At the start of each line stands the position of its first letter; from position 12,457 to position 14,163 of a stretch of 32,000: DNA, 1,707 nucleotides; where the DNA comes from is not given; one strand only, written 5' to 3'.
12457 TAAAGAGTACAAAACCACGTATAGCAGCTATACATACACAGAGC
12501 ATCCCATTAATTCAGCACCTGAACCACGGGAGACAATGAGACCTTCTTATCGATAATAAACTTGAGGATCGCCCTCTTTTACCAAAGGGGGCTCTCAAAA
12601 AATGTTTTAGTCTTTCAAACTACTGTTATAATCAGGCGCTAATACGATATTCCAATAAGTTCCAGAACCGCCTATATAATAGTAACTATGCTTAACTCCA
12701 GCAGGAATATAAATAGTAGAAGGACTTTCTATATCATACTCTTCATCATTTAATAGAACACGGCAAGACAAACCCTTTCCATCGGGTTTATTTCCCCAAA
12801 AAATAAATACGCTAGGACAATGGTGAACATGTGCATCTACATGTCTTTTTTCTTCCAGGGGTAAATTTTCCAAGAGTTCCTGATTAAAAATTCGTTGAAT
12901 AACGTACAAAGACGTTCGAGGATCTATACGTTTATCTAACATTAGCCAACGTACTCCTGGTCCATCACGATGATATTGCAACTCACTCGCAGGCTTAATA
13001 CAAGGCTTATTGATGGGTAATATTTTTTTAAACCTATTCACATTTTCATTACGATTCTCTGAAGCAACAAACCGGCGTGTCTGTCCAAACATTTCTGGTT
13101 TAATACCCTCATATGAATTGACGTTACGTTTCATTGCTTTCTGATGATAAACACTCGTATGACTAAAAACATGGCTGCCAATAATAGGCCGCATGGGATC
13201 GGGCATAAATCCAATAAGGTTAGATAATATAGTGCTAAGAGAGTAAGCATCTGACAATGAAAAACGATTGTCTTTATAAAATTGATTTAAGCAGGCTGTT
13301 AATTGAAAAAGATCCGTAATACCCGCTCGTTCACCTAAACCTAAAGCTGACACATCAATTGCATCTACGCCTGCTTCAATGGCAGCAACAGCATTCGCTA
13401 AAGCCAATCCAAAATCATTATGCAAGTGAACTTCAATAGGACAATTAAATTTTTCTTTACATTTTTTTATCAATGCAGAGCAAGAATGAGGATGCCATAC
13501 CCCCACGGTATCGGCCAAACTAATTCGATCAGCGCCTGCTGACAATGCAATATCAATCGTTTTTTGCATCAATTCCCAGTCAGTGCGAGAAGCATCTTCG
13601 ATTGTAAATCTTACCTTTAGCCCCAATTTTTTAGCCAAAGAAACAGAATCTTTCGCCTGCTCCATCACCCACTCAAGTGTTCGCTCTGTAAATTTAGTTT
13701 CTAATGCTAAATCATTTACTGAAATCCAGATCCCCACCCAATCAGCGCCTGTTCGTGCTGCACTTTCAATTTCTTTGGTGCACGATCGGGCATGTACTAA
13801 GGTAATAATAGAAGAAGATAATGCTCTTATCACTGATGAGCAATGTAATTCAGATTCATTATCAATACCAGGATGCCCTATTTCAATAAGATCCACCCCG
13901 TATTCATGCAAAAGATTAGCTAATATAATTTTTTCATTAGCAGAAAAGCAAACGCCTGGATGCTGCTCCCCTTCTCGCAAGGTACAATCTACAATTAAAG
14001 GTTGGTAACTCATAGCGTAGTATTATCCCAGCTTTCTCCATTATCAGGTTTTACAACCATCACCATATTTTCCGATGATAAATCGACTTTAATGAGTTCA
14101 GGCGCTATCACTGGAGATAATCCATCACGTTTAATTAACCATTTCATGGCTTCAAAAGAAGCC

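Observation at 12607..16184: Orphan operon: Ala-rich small protein, two tandem ThiF/E1-like adenylyltransferases, and a LeuA/NifV-type synthase fused to a cupin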

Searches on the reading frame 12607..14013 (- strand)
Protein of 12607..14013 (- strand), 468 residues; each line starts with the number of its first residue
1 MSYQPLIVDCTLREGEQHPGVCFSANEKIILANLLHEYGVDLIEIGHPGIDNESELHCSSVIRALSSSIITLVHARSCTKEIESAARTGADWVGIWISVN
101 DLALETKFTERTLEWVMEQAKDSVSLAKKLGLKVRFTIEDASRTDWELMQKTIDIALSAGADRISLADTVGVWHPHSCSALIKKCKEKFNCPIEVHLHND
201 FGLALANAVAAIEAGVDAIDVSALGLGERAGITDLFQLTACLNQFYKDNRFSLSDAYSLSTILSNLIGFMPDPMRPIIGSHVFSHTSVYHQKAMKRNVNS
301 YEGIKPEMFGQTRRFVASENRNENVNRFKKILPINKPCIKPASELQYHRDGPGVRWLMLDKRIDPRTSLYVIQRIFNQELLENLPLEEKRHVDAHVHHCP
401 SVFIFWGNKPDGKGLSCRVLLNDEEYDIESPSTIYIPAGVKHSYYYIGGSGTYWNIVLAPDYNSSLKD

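Call 3: search_protein_families(library=pfam, proteins=[window:12607-14013:-], max_evalue=0.01)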
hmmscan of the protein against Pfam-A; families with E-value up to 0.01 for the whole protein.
window:12607-14013:- (468 aa): 2 families
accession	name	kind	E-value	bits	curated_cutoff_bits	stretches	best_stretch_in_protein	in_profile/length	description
PF00682.25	HMGL-like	-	3.2e-58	197.6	29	1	6-256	3-253/260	HMGL-like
PF22617.1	HCS_D2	-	8e-08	33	27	1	277-316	1-41/82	Homocitrate synthase post-HMGL domain-like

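Call 4: search_protein_families(library=ncbifam, proteins=[window:12607-14013:-], max_evalue=0.01)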
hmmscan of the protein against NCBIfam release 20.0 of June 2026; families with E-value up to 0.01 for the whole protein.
window:12607-14013:- (468 aa): 29 families (the best 25 are shown)
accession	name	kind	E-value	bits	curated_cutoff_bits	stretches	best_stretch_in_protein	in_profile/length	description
TIGR02146.1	LysS_fung_arch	equivalog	2.2e-84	283.6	413.55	1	7-317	1-310/344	homocitrate synthase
NF002085.0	PRK00915.1-2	subfamily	8.2e-84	282.1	517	1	7-317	16-325/504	2-isopropylmalate synthase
TIGR02660.1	nifV_homocitr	equivalog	1e-77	261.9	462.9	1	6-316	3-312/365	homocitrate synthase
TIGR02090.1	LEU1_arch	subfamily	6.6e-74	249.2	484.75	1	7-317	3-312/363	isopropylmalate/citramalate/homocitrate synthases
NF041069.1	IPMS_Sufob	equivalog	1.3e-60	205.6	600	1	7-317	3-314/371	isopropylmalate synthase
NF002086.0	PRK00915.1-3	equivalog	1.7e-59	201.7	532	1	6-313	8-325/516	2-isopropylmalate synthase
TIGR00973.1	leuA_bact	equivalog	3.1e-55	187.6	598.7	1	6-314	3-321/494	2-isopropylmalate synthase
NF002088.0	PRK00915.1-5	equivalog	2.6e-53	181.3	697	1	7-313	6-322/514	2-isopropylmalate synthase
NF002087.0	PRK00915.1-4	equivalog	8.1e-52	176.4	729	1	6-313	8-325/516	2-isopropylmalate synthase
NF002084.0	PRK00915.1-1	equivalog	1.6e-46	159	748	1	2-313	2-323/523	2-isopropylmalate synthase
TIGR00977.1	citramal_synth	equivalog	3e-40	138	450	1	7-322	4-333/526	citramalate synthase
NF042434.1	IPMS_Lepto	equivalog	3.9e-38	131.4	500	1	4-311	5-326/374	2-isopropylmalate synthase LeuA2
NF042433.1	CitmalDyn_Leptosp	equivalog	4.8e-30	104.6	950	1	7-316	10-328/514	(R)-citramalate synthase CimA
NF006049.0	PRK08195.1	subfamily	1.9e-20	73.2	229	1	4-246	7-249/344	4-hyroxy-2-oxovalerate/4-hydroxy-2-oxopentanoic acid aldolase,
TIGR03217.1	4OH_2_O_val_ald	equivalog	3.1e-19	69.3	286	1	6-245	4-243/334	4-hydroxy-2-oxovalerate aldolase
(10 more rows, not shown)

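Call 5: search_solved_structures(query=window:12607-14013:-, max_evalue=0.001, show_alignments=1)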
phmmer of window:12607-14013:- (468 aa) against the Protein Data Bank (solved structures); distinct sequences matched with E-value up to 0.001: 46.
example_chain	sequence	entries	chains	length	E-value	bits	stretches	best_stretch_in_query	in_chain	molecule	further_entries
6ktq_A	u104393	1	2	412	4.3e-55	190.4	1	7-322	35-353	Homocitrate synthase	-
3ivs_A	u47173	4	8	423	1.5e-46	162.3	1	7-317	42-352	Homocitrate synthase, mitochondrial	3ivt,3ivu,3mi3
3a9i_A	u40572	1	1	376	3.8e-38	134.6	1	7-318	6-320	Homocitrate synthase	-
2ztj_A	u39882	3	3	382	4e-38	134.5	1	7-318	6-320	Homocitrate synthase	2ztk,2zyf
3eeg_A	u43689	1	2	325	8.8e-35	123.5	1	6-304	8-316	2-isopropylmalate synthase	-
6e1j_A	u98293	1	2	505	9.5e-35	123.4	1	7-312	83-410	2-isopropylmalate synthase, A genome specific 1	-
3rmj_A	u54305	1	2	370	1.2e-34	123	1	5-315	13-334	2-isopropylmalate synthase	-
3ewb_X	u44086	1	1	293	5.5e-31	111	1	8-274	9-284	2-isopropylmalate synthase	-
4ov4_A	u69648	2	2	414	2.2e-30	109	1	7-314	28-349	2-isopropylmalate synthase | isopropylmalate synthase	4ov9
3ble_A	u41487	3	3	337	1.2e-24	90.1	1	7-313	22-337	Citramalate synthase from Leptospira interrogans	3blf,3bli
3dxi_A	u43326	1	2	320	1.5e-10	43.6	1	7-246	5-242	Putative aldolase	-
4jx6_A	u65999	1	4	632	8.2e-09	37.9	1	140-226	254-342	Pyruvate carboxylase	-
4jx4_A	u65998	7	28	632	8.4e-09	37.8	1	140-226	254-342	Pyruvate carboxylase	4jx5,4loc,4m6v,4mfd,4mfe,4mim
3tw6_A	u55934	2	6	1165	1.8e-08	36.7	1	140-226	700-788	Pyruvate carboxylase protein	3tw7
2qf7_A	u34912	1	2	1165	1.8e-08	36.7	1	140-226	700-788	Pyruvate carboxylase protein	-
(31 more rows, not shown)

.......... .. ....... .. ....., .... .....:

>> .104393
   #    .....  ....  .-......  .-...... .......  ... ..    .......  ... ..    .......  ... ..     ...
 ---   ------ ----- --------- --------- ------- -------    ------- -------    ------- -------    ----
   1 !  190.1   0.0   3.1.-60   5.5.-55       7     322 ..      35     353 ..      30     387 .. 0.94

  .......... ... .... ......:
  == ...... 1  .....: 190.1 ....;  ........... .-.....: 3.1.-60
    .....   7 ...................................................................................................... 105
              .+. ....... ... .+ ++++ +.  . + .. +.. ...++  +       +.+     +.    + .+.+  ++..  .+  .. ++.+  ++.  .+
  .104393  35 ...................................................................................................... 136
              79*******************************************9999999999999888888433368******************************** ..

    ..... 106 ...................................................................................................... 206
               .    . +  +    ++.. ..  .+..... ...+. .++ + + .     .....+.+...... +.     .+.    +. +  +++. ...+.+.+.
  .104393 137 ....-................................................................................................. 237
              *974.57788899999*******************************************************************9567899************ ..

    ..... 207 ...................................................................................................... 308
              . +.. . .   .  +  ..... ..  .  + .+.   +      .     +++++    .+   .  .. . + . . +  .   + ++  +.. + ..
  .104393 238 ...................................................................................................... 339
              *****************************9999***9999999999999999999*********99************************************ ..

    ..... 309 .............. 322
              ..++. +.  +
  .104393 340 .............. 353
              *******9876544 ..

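Call 8: find_homologous_proteins(query=window:12607-14013:-, max_evalue=1e-10)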
Query window:12607-14013:- (468 aa): 2735 proteins with E <= 1e-10 among 8000 candidates; the best 120 are listed.
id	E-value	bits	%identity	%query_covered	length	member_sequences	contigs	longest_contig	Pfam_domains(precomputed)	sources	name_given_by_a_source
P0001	0.0e+0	1084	100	100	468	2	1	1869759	PF22617.2,PF00682.26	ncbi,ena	-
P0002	1.7e-154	533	52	98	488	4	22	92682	PF22617.2,PF00682.26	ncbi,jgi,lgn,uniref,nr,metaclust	ncbi:LeuA family protein [Parageobacillus thermoglucosidasius]|jgi:isopropylmalate/homocitrate/citra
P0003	6.1e-154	531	51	100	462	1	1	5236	PF22617.2,PF00682.26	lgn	-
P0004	9.4e-154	531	52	100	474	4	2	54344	PF22617.2,PF00682.26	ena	-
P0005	3.2e-153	529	52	98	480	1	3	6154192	PF22617.2,PF00682.26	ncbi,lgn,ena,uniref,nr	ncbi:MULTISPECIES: LeuA family protein [Brevibacillus]|uniref:LeuA family protein n=1 Tax=Brevibacil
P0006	1.9e-152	526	52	98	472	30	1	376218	PF22617.2,PF00682.26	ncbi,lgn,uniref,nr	ncbi:2-isopropylmalate synthase [Brevibacillus sp. HB1.1]|uniref:LeuA family protein n=1 Tax=Breviba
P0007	2.2e-152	526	52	98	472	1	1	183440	PF22617.2,PF00682.26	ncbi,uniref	ncbi:LeuA family protein [Brevibacillus sp. NPDC003359]|uniref:LeuA family protein n=1 Tax=unclassif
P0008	2.9e-151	522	52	98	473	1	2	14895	PF22617.2,PF00682.26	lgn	-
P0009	3.8e-151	522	52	100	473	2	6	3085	PF22617.2,PF00682.26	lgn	-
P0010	7.4e-151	521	52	100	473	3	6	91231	PF22617.2,PF00682.26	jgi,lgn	-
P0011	9.4e-151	521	50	99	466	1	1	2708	PF22617.2,PF00682.26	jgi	-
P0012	1.2e-150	520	53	98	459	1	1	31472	PF22617.2,PF00682.26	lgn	-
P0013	1.4e-150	520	50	100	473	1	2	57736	PF22617.2,PF00682.26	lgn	-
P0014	2.3e-150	519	52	98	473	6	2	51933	PF22617.2,PF00682.26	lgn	-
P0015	3.2e-150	519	52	100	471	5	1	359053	PF22617.2,PF00682.26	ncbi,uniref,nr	ncbi:homocitrate synthase/isopropylmalate synthase family protein [Bacillus arachidis]|uniref:2-isop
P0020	7.7e-149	514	50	98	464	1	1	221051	PF22617.2,PF00682.26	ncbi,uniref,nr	ncbi:homocitrate synthase/isopropylmalate synthase family protein [Fluviispira multicolorata]|uniref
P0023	5.7e-148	512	51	99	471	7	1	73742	PF22617.2,PF00682.26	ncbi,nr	ncbi:MAG: 2-isopropylmalate synthase [Oscillatoria princeps RMCB-10]|nr:2-isopropylmalate synthase [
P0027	5.0e-147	508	50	100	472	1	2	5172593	PF22617.2,PF00682.26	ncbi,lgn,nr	ncbi:2-isopropylmalate synthase [Bacillus cereus]|nr:2-isopropylmalate synthase [Bacillus cereus] WJ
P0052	2.1e-142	493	47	98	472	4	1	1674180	PF22617.2,PF00682.26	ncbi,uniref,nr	ncbi:2-isopropylmalate synthase [Allofrancisella frigidaquae]|uniref:Homocitrate synthase n=2 Tax=Al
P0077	5.4e-139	482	48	98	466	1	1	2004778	PF22617.2,PF00682.26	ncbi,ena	-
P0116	6.1e-102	360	42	98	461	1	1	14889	PF22617.2,PF00682.26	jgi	jgi:2-isopropylmalate synthase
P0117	7.1e-102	360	42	99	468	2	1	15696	PF22617.2,PF00682.26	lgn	-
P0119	7.4e-100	353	42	98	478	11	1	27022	PF00682.26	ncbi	ncbi:LeuA family protein [Pseudomonas lijiangensis]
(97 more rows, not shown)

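Call 9: find_encoding_contigs(protein=P0027, flank=8000, max_places=2)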
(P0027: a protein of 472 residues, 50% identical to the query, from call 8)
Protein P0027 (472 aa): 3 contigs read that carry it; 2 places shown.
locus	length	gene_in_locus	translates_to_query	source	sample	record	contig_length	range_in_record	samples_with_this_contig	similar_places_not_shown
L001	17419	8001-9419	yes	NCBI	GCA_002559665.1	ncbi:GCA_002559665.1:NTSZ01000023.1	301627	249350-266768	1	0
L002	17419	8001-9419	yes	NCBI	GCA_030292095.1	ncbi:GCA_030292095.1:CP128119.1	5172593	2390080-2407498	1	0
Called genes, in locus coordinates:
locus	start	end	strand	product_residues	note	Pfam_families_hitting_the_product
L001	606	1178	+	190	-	PF00300:His_Phos_1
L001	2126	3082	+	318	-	PF00135:COesterase, PF20434:BD-FAE, PF07859:Abhydrolase_3, PF00326:Peptidase_S9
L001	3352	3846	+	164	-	PF10517:DM13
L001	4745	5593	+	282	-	PF00899:ThiF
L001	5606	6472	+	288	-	PF00899:ThiF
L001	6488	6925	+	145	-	PF04284:DUF441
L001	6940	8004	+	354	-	PF02129:Peptidase_S15 (weak), PF00561:Abhydrolase_1, PF12146:Hydrolase_4, PF12697:Abhydrolase_6, PF01738:DLH (faint), PF20408:Abhydrolase_11 (faint), PF00326:Peptidase_S9 (faint)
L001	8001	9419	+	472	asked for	PF00682:HMGL-like, PF22617:HCS_D2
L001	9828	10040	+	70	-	-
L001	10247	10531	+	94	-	-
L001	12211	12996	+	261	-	PF00106:adh_short, PF08659:KR, PF13561:adh_short_C2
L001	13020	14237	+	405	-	PF00425:Chorismate_bind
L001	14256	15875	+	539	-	PF00501:AMP-binding, PF13193:AMP-binding_C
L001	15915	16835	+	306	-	PF00857:Isochorismatase, PF00550:PP-binding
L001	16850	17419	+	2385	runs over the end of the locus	PF00668:Condensation, PF00501:AMP-binding, PF13193:AMP-binding_C, PF00550:PP-binding, PF00668:Condensation, PF00501:AMP-binding, PF13193:AMP-binding_C, PF00550:PP-binding, +1 more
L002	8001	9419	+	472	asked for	PF00682:HMGL-like, PF22617:HCS_D2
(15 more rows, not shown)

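Call 10: find_encoding_contigs(protein=P0052, flank=8000, max_places=2)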
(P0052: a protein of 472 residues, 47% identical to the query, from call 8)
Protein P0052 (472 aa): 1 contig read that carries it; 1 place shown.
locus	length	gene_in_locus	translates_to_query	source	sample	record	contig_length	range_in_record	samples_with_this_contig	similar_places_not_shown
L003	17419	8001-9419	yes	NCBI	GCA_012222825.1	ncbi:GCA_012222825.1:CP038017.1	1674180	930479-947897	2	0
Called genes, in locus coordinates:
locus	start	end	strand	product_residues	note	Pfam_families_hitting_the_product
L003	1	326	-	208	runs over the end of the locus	PF04193:PQ-loop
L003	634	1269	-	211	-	PF00814:TsaD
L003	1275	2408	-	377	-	PF01979:Amidohydro_1, PF07969:Amidohydro_3 (weak)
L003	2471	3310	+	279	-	PF01926:MMR_HSR1, PF02421:FeoB_N (weak)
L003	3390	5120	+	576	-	PF07719:TPR_2 (faint), PF08238:Sel1 (weak)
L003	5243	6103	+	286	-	PF00899:ThiF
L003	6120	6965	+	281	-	PF00899:ThiF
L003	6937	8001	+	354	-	PF00561:Abhydrolase_1, PF12146:Hydrolase_4, PF12697:Abhydrolase_6, PF03959:FSH1 (faint)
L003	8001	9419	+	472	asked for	PF00682:HMGL-like, PF22617:HCS_D2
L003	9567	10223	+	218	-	-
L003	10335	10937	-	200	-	PF00265:TK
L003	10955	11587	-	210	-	PF01596:Methyltransf_3, PF13578:Methyltransf_24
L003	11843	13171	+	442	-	PF00919:UPF0004, PF04055:Radical_SAM, PF01938:TRAM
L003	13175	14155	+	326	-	PF02562:PhoH, PF13245:AAA_19 (weak), PF13604:AAA_30 (weak)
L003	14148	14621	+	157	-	PF02130:YbeY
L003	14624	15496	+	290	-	PF00571:CBS, PF03471:CorC_HlyC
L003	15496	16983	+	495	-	PF20154:LNT_N, PF00795:CN_hydrolase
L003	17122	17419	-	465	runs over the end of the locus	PF02646:RmuC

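Call 11: find_encoding_contigs(protein=P0119, flank=8000, max_places=2)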
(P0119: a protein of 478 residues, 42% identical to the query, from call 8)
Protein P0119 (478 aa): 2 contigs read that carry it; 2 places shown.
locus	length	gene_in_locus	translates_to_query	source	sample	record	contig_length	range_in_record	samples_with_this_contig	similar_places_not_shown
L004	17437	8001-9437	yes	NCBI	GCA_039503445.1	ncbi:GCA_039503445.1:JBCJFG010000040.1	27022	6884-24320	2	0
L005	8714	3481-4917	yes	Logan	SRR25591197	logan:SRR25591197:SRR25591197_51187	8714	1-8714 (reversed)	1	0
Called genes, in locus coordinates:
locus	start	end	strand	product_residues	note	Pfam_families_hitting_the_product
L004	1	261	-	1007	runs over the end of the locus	PF03538:VRP1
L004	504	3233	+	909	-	PF05593:RHS_repeat (faint)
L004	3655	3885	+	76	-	PF11275:DUF3077 (weak), PF19619:DUF6124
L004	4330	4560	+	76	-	PF11275:DUF3077 (weak), PF19619:DUF6124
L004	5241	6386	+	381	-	PF00285:Citrate_synt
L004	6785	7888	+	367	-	PF00285:Citrate_synt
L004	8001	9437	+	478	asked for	PF00682:HMGL-like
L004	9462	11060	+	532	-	PF13522:GATase_6 (weak), PF13537:GATase_7, PF00733:Asn_synthase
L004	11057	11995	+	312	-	PF02668:TauD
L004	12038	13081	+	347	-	PF05145:AbrB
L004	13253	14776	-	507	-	PF05681:Fumerase, PF05683:Fumerase_C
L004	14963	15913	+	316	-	PF00111:Fer2, PF00175:NAD_binding_1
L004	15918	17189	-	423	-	PF17164:DUF5122 (weak)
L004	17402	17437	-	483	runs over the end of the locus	PF00224:PK, PF02887:PK_C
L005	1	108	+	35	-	?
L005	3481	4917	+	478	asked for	PF00682:HMGL-like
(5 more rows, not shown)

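Call 12: find_encoding_contigs(protein=P0001, flank=10000, max_places=2)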
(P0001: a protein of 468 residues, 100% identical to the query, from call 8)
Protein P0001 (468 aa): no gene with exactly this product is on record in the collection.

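Call 15: find_related_loci(query=A1, collection=genome_contigs, flank=7000)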
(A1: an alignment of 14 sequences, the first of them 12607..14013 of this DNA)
Query A1 (468 aa) in genome_contigs; peptide patterns used: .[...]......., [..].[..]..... (x = any residue, [..] = any of these).
599 stretches matched a pattern (row limit reached: there are more); 578 encode a relative of the query (tblastn E <= 1e-3); the best 80 are kept; 80 distinct loci.
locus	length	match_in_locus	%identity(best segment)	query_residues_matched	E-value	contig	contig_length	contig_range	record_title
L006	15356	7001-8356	52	7-468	8e-152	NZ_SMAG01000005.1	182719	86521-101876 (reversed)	Hazenella coriacea strain DSM 45707 Ga0244714_105, whole genome shotgun sequence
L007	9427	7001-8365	51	7-466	5e-150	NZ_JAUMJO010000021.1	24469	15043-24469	Bacillus nitratireducens strain 4049 sequence21, whole genome shotgun sequence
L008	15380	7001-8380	47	6-466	1e-138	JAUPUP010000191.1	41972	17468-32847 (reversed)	MAG: Pseudomonadota bacterium isolate erpe_2018_sw_18hr_WHONDRS-SW48-000091_B_bin.56 scaffold_702789, whole genome shotg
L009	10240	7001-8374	49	6-468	9e-138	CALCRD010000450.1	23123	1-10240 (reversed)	MAG TPA_asm: uncultured Bacillus sp. isolate SRR1561991_bin.107_CONCOCT_v1.1_MAG genome assembly, contig: ERZ724030.1812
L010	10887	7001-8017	47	4-331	9e-93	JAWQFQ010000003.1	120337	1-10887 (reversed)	MAG: Scytonema sp. PMC 1070.18 PMC1070_20_length_120337_cov_69.271745, whole genome shotgun sequence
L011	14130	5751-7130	46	7-467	1e-140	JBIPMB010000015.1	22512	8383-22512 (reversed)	MAG: Gammaproteobacteria bacterium isolate ME2015-10-10_3300044731_group6_bin74 Rohwer_bin2488_scaffold_939_c1, whole ge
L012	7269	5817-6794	40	7-331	6e-71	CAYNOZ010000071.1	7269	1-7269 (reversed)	MAG TPA_asm: uncultured Thermococci archaeon isolate ERP127260_co1_100 genome assembly, contig: NODE_4879_length_7269_co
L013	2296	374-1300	40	7-316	1e-72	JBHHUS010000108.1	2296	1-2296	MAG: Fidelibacterota bacterium isolate S.5.sp1_bin.60 NODE_27306_length_2296_cov_7.999108, whole genome shotgun sequence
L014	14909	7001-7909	43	7-313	3e-68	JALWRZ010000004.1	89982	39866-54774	MAG: DHVE2 group archaeon isolate M2_metabat2_scaf2bin.040 M2_NODE_138_length_89982_cov_7.170341, whole genome shotgun s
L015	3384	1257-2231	39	1-328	7e-68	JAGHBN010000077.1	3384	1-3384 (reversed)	MAG: Thermococcus sp. isolate AUK257 PB_MBMC_211_c_000000000029, whole genome shotgun sequence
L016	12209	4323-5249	40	7-316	5e-67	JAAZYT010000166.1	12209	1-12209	MAG: Candidatus Neomarinimicrobiota bacterium isolate bin68o c_000000995811, whole genome shotgun sequence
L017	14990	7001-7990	39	1-328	9e-67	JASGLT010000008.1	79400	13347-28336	MAG: Thermococcaceae archaeon isolate DJKA121_NP-J24_bin.11 scaffold_40, whole genome shotgun sequence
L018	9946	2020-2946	41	7-316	5e-66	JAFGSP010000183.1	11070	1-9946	MAG: Candidatus Woesearchaeota archaeon isolate Zod_Metabat.908 k87_13332379, whole genome shotgun sequence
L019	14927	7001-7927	38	7-316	6e-65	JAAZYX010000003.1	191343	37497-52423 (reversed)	MAG: Candidatus Neomarinimicrobiota bacterium isolate bin79o c_000001981241, whole genome shotgun sequence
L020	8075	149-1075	38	7-316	1e-64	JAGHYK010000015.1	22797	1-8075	MAG: Chloroflexota bacterium isolate 630D.37 NODE_434_length_22797_cov_187.724738, whole genome shotgun sequence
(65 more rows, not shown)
